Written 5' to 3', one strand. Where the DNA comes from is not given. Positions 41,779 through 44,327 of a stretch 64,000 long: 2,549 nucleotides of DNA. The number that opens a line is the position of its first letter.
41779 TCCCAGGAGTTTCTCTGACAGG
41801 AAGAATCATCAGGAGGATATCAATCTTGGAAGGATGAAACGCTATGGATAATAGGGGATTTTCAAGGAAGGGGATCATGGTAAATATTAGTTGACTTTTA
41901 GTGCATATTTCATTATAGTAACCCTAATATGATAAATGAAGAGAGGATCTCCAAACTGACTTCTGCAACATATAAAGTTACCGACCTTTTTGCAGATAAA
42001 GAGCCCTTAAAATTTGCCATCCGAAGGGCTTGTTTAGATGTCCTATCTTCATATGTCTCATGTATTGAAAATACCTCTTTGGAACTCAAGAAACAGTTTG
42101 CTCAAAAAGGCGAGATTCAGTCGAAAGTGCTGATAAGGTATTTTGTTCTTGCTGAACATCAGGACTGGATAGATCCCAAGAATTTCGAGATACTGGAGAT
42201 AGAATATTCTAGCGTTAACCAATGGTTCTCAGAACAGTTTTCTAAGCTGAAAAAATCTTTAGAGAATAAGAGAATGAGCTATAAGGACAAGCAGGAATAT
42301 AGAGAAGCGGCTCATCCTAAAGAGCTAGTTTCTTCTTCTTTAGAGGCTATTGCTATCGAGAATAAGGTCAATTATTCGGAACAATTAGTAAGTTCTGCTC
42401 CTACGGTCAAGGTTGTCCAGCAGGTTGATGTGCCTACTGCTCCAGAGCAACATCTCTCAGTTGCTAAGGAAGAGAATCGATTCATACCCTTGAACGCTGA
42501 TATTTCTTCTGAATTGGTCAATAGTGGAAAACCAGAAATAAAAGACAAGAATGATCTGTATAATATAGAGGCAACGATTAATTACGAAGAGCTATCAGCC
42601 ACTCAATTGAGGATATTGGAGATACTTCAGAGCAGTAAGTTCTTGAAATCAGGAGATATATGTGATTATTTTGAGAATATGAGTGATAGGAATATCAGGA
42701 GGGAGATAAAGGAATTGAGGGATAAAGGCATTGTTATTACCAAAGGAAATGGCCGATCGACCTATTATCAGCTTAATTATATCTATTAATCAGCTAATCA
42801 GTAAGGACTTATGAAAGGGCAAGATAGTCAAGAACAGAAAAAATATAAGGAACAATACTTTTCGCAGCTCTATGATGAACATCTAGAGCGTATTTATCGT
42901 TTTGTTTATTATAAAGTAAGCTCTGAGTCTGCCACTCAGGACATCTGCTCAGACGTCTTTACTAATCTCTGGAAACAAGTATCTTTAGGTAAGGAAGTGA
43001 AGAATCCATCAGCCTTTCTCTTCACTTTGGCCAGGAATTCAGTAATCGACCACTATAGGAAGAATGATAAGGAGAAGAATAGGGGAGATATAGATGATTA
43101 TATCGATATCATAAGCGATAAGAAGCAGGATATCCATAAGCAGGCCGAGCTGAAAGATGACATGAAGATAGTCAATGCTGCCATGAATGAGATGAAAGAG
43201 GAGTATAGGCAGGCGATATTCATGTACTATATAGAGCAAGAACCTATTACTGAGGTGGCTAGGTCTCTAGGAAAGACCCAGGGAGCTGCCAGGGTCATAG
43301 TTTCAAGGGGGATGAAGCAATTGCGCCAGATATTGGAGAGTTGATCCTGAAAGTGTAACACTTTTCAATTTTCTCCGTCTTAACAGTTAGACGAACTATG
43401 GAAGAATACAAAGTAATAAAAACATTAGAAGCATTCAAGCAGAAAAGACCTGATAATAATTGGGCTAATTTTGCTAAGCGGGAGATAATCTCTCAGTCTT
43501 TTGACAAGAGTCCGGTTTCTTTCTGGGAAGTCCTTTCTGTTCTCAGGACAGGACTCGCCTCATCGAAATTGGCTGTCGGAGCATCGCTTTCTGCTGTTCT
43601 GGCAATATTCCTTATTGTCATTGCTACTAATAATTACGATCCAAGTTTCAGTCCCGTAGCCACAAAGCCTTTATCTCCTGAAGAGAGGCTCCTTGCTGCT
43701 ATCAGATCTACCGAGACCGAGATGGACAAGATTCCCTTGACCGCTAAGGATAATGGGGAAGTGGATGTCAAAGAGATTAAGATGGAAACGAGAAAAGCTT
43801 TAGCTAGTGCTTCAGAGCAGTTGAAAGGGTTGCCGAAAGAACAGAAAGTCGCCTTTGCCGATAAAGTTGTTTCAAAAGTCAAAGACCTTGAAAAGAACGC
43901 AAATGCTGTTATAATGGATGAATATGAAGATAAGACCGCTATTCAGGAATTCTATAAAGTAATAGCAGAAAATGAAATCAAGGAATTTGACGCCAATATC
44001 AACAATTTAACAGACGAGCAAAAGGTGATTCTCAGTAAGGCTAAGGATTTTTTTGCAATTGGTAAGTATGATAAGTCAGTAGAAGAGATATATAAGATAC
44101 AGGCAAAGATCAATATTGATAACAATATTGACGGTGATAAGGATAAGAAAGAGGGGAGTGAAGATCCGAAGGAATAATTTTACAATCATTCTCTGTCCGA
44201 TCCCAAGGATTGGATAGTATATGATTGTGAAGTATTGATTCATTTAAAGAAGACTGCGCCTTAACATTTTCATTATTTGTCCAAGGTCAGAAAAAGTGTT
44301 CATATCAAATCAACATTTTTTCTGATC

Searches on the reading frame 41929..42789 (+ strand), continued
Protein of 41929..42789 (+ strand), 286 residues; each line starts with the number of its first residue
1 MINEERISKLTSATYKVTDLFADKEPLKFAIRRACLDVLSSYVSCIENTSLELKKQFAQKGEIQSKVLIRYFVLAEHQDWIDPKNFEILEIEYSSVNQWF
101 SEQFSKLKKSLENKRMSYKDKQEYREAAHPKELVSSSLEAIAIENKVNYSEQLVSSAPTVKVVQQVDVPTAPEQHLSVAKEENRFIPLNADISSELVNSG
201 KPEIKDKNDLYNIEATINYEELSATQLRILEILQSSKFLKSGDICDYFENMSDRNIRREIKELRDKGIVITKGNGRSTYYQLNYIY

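Call 89: search_protein_families(library=pfam, proteins=[P0034, P0047, P0064, P0100, P0124, P0150, P0183], max_evalue=1)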
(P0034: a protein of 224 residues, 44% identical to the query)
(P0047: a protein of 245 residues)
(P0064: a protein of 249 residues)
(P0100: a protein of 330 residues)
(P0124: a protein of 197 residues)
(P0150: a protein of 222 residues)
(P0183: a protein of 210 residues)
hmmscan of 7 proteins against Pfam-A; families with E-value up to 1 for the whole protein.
P0034 (224 aa): 9 families
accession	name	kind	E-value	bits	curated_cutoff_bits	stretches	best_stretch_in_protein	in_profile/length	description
PF22296.2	bAvd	-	0.0025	18.7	40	1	3-84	4-82/107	bAvd-like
PF18954.5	DUF5697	-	0.0045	17.6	27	1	167-214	2-50/161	Family of unknown function (DUF5697)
PF03965.22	Penicillinase_R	-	0.0053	17.5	22.6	1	161-219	1-62/115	Penicillinase repressor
PF08279.18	HTH_11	-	0.0056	17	25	1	165-205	2-42/55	HTH domain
PF08220.18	HTH_DeoR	-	0.019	15.2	21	1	167-210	4-46/57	DeoR-like helix-turn-helix domain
PF05635.17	23S_rRNA_IVP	-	0.092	13.4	33.8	1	7-100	10-102/106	23S rRNA-intervening sequence protein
PF08100.18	Dimerisation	-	0.12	12.6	25.6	1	163-220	25-82/93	O-methyltransferase dimerisation domain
PF03444.21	HrcA_DNA-bdg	-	0.2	11.8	21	1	161-214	2-59/79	Winged helix-turn-helix transcription repressor, HrcA DNA-binding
PF08645.17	PNK3P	-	0.24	11.5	22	0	109-157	31-80/161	Polynucleotide kinase 3 phosphatase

P0047 (245 aa): 3 families
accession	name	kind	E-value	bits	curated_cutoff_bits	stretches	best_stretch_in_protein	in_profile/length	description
PF03965.22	Penicillinase_R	-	0.0096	16.7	22.6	1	186-242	4-63/115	Penicillinase repressor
PF01638.23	HxlR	-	0.14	12.5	20.8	1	190-231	10-50/91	HxlR-like helix-turn-helix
PF19121.6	DUF5805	-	0.2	12.5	28.5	0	181-234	9-62/67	Family of unknown function (DUF5805)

P0064 (249 aa): 10 families
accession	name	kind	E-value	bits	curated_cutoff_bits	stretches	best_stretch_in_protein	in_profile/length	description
PF08220.18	HTH_DeoR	-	3.7e-06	27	21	1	185-231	1-46/57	DeoR-like helix-turn-helix domain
PF03965.22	Penicillinase_R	-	0.0014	19.4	22.6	1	187-241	6-63/115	Penicillinase repressor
PF22296.2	bAvd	-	0.0048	17.8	40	1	15-94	10-82/107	bAvd-like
PF01638.23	HxlR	-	0.03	14.6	20.8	1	189-233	10-53/91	HxlR-like helix-turn-helix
PF07848.18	PaaX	-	0.053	14.2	24.8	1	213-245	37-69/70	PaaX-like protein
PF08279.18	HTH_11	-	0.069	13.5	25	1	185-227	1-43/55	HTH domain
PF00721.27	TMV_coat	-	0.073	13.9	26.5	1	11-97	46-136/146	Virus coat protein (TMV like)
PF25213.1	HVO_A0261_N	-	0.081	13.3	35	1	210-234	35-59/86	HVO_A0261 N-terminal domain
PF01047.28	MarR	-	0.095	13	24.6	1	188-232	7-50/59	MarR family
PF21278.2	YlmH_1st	-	0.2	12.2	27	1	175-209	21-55/65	YlmH, N-terminal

P0100 (330 aa): 7 families
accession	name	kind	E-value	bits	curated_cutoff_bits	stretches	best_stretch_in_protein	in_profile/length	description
PF08220.18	HTH_DeoR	-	7.6e-06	26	21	1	270-316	1-46/57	DeoR-like helix-turn-helix domain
PF01726.22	LexA_DNA_bind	-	0.0008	19.6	23.7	1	265-316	2-58/65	LexA DNA binding domain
PF03965.22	Penicillinase_R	-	0.024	15.4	22.6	1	267-326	1-63/115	Penicillinase repressor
PF08279.18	HTH_11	-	0.053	13.8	25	1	270-313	1-44/55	HTH domain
PF01022.26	HTH_5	-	0.071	13.4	22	1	269-315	2-46/47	Bacterial regulatory protein, arsR family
PF09837.15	DUF2064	-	0.08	13.2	25.8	1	233-313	12-90/120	Uncharacterized protein conserved in bacteria (DUF2064)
PF01638.23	HxlR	-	0.16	12.3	20.8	1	277-316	13-51/91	HxlR-like helix-turn-helix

P0124 (197 aa): 4 families
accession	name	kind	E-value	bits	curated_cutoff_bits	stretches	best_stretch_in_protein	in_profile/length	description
PF08220.18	HTH_DeoR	-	4.1e-08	33.3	21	1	136-186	1-50/57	DeoR-like helix-turn-helix domain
PF01638.23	HxlR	-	0.0027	18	20.8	1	146-183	15-52/91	HxlR-like helix-turn-helix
PF08279.18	HTH_11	-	0.0063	16.8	25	1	136-177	1-42/55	HTH domain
PF02887.21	PK_C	-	0.22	12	28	0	37-77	63-101/114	Pyruvate kinase, alpha/beta domain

P0150 (222 aa): 2 families
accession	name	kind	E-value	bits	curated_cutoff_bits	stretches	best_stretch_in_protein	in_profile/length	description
PF08220.18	HTH_DeoR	-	1.6e-06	28.1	21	1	162-208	1-46/57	DeoR-like helix-turn-helix domain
PF01638.23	HxlR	-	0.011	16.1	20.8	1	172-209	15-52/91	HxlR-like helix-turn-helix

P0183 (210 aa): 4 families
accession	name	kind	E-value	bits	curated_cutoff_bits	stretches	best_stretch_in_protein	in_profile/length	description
PF08220.18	HTH_DeoR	-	0.00039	20.6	21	1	144-190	1-46/57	DeoR-like helix-turn-helix domain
PF08279.18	HTH_11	-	0.0072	16.6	25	1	144-183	1-40/55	HTH domain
PF02845.22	CUE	-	0.046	13.8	21.1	1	159-180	4-25/42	CUE domain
PF25212.1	HVO_A0114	-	0.07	13.4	27.6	1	137-200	16-80/84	HVO_A0114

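Call 99: find_encoding_contigs(protein=P0064, flank=4000, max_places=2)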
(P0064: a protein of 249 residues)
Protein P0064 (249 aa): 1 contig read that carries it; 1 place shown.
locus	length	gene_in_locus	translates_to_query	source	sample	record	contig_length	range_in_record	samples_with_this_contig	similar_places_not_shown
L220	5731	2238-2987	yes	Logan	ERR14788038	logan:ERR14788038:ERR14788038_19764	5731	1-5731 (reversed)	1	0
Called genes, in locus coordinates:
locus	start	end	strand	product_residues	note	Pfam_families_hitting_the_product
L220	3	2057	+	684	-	?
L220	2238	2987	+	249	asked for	PF08220:HTH_DeoR (weak)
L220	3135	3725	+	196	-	PF04542:Sigma70_r2 (faint), PF08281:Sigma70_r4_2, PF04545:Sigma70_r4 (weak)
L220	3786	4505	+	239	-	-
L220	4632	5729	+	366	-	?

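Call 100: find_encoding_contigs(protein=P0124, flank=4000, max_places=2)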
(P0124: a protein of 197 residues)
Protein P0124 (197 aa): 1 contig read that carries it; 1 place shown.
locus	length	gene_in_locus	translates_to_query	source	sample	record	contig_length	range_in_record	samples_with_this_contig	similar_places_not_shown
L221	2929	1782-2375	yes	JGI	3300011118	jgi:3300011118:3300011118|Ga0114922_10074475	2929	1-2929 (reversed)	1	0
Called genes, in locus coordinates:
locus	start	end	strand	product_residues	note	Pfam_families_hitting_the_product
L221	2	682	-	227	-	?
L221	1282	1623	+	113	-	-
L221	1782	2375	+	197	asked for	PF08220:HTH_DeoR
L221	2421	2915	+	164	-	PF04542:Sigma70_r2, PF08281:Sigma70_r4_2, PF04545:Sigma70_r4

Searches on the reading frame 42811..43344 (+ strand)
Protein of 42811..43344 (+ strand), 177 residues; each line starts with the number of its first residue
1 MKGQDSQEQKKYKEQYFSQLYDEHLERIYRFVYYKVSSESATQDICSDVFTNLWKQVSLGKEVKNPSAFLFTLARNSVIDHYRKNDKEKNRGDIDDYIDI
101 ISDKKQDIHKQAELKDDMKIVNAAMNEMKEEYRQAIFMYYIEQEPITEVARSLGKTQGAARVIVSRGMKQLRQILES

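Call 6: search_protein_families(library=pfam, proteins=[window:42811-43344:+], max_evalue=0.1)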
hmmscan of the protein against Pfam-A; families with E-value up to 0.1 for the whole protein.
window:42811-43344:+ (177 aa): 4 families
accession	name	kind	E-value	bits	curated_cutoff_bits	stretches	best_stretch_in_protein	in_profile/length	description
PF04542.20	Sigma70_r2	-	3.3e-13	49.7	24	1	20-87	1-70/71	Sigma-70 region 2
PF08281.18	Sigma70_r4_2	-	5.2e-10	39.3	25.7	1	121-171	4-54/54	Sigma-70, region 4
PF04545.22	Sigma70_r4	-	8.9e-08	32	24.1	1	124-173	1-50/50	Sigma-70, region 4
PF08641.17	Mis14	-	0.091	13.6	24.9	0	84-136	72-124/133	Kinetochore protein Mis14 like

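Call 88: search_protein_families(library=ncbifam, proteins=[window:42811-43344:+], max_evalue=0.1)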
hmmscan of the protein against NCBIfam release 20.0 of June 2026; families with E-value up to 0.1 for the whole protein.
window:42811-43344:+ (177 aa): 88 families (the best 25 are shown)
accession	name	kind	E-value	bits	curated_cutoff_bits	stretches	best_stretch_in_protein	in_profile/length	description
TIGR02937.1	sigma70-ECF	superfamily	2.2e-26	92.4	42.9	1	17-175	3-165/165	sigma-70 family RNA polymerase sigma factor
TIGR02985.1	Sig70_bacteroi1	subfamily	6.6e-25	88.2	126.4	1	16-175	2-162/162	RNA polymerase sigma-70 factor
TIGR02952.1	Sig70_famx2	equivalog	2.7e-24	86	206.45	1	12-175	8-170/170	ECF subfamily RNA polymerase sigma factor, BldN family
NF058625.1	sigma_PG0214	equivalog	1.5e-22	80.1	130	1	14-175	3-161/170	GFO_1088 family ECF-type sigma factor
TIGR02959.1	SigZ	equivalog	2.5e-17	63.2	168.65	1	22-176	2-149/170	RNA polymerase sigma factor SigZ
NF007215.0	PRK09637.1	equivalog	9.1e-17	61.6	212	1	18-176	4-155/181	RNA polymerase sigma factor SigZ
NF009166.1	PRK12513.1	equivalog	1.2e-16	61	206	1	15-175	22-186/193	RNA polymerase sigma factor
NF007227.0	PRK09645.1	subfamily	1.4e-16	60.9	202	1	7-176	5-171/177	sigma-70 family RNA polymerase sigma factor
NF009172.0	PRK12519.1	subfamily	3.9e-16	59.1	222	1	10-176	24-190/194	RNA polymerase sigma factor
TIGR02950.1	SigM_subfam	subfamily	4.7e-16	59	147.95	1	19-175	4-158/159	RNA polymerase sigma factor, SigM family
NF004113.0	PRK05602.1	equivalog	6.6e-16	58.6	208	1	13-176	43-202/211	RNA polymerase sigma factor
TIGR02989.1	Sig-70_gvs1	subfamily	1.8e-15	57.2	124.55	1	17-173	3-156/158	RNA polymerase sigma-70 factor, Rhodopirellula/Verrucomicrobium family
NF009167.0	PRK12514.1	equivalog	1.9e-15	57.2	265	1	15-176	20-179/180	RNA polymerase sigma factor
NF009168.0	PRK12515.1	subfamily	1.9e-15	56.9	236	1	18-175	25-179/189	RNA polymerase sigma factor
NF008894.0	PRK11924.3-1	equivalog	5.1e-15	56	258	1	19-164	26-172/188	RNA polymerase sigma factor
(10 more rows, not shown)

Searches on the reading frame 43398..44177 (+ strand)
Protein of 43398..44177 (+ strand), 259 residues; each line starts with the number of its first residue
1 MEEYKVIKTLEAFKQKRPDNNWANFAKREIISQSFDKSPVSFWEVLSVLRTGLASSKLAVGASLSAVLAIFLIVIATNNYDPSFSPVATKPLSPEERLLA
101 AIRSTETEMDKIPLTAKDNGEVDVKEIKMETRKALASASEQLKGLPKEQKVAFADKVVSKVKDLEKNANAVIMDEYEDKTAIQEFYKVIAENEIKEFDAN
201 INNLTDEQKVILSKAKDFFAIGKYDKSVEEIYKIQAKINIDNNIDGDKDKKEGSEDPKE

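Call 6: search_protein_families(library=pfam, proteins=[window:43398-44177:+], max_evalue=0.1)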
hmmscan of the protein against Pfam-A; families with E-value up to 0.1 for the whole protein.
window:43398-44177:+ (259 aa): 2 families
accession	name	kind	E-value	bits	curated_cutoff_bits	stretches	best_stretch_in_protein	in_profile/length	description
PF20102.4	DUF6492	-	0.044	13.3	22.9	1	174-244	32-102/291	Family of unknown function (DUF6492)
PF11224.13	DUF3023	-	0.046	14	22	1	169-228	56-110/129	Protein of unknown function (DUF3023)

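Call 88: search_protein_families(library=ncbifam, proteins=[window:43398-44177:+], max_evalue=0.1)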
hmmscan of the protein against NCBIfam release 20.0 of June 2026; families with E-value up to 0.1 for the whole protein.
window:43398-44177:+ (259 aa): 1 family
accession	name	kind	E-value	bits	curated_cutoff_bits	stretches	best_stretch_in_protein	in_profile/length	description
TIGR00232.1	tktlase_bact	equivalog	0.077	11.3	682.25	1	130-250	268-388/654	transketolase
